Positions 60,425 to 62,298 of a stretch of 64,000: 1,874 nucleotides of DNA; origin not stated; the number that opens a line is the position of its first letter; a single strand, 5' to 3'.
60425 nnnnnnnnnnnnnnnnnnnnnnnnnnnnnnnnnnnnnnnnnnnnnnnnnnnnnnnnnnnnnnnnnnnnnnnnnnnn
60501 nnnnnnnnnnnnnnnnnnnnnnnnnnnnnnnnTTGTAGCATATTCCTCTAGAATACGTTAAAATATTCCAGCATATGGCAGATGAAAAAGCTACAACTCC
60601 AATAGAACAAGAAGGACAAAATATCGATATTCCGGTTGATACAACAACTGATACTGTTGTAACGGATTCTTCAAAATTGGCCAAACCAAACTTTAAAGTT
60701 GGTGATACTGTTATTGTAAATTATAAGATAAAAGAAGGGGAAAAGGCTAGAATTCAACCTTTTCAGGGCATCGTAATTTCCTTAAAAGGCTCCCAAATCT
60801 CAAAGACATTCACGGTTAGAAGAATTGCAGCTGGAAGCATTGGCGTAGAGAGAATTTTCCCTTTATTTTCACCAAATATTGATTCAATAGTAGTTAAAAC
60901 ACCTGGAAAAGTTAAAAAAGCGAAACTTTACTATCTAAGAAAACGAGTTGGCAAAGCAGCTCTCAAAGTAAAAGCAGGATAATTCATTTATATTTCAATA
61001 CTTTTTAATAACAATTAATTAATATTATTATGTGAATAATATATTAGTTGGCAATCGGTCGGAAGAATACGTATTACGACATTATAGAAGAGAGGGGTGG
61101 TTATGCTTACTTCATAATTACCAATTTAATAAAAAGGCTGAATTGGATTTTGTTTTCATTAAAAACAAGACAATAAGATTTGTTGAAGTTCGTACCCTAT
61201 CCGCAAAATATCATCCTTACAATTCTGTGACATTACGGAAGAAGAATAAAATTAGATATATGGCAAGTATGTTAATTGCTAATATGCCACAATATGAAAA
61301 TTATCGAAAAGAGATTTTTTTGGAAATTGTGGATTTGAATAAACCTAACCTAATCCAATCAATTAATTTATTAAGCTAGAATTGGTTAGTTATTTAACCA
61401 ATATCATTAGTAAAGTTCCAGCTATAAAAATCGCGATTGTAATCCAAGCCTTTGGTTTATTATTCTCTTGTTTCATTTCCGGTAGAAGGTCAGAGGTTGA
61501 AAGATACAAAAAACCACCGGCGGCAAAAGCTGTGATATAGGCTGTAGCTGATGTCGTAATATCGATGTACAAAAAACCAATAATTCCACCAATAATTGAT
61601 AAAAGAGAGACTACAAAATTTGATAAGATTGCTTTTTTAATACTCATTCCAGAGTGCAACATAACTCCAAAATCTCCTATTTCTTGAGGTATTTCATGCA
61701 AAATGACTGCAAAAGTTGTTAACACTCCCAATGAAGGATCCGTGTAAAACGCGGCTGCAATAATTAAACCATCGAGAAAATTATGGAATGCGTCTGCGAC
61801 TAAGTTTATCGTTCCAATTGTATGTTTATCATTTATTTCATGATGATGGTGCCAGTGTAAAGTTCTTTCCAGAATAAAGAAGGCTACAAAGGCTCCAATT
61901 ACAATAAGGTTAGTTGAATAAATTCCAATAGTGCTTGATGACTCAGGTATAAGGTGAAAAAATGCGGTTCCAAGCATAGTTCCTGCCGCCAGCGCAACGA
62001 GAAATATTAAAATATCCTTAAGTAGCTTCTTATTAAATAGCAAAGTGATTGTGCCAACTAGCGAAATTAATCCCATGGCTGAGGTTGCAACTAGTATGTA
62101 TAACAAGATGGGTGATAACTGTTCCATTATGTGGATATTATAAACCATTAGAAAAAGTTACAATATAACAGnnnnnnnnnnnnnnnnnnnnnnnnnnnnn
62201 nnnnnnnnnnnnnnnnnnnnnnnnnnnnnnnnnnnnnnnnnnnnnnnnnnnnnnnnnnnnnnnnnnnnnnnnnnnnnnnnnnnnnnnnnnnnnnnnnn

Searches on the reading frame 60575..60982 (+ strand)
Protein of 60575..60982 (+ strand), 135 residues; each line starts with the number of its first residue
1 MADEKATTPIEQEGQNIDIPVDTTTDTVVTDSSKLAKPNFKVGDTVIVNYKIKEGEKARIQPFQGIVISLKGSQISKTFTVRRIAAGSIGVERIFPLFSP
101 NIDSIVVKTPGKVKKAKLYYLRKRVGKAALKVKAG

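Call 42: search_protein_families(library=pfam, proteins=[window:60575-60982:+], max_evalue=0.001)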
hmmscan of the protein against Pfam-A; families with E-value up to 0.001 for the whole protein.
window:60575-60982:+ (135 aa): 1 family
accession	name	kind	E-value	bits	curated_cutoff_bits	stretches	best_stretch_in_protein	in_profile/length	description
PF01245.26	Ribosomal_L19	-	1.3e-38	131.8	22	1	31-132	9-108/111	Ribosomal protein L19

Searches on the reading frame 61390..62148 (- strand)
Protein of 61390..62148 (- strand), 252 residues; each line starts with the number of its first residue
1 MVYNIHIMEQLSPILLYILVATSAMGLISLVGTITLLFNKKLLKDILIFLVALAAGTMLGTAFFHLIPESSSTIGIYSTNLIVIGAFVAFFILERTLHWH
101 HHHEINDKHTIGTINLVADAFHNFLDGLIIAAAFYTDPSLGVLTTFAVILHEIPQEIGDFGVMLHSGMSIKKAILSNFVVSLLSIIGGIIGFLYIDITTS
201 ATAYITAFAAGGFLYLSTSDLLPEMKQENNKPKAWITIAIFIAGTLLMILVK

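Call 42: search_protein_families(library=pfam, proteins=[window:61390-62148:-], max_evalue=0.001)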
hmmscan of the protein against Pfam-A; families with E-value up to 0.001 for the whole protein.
window:61390-62148:- (252 aa): 1 family
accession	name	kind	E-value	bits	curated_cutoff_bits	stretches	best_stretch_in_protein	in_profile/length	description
PF02535.28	Zip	-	1.6e-43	149.6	35.1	2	103-251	169-322/323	ZIP Zinc transporter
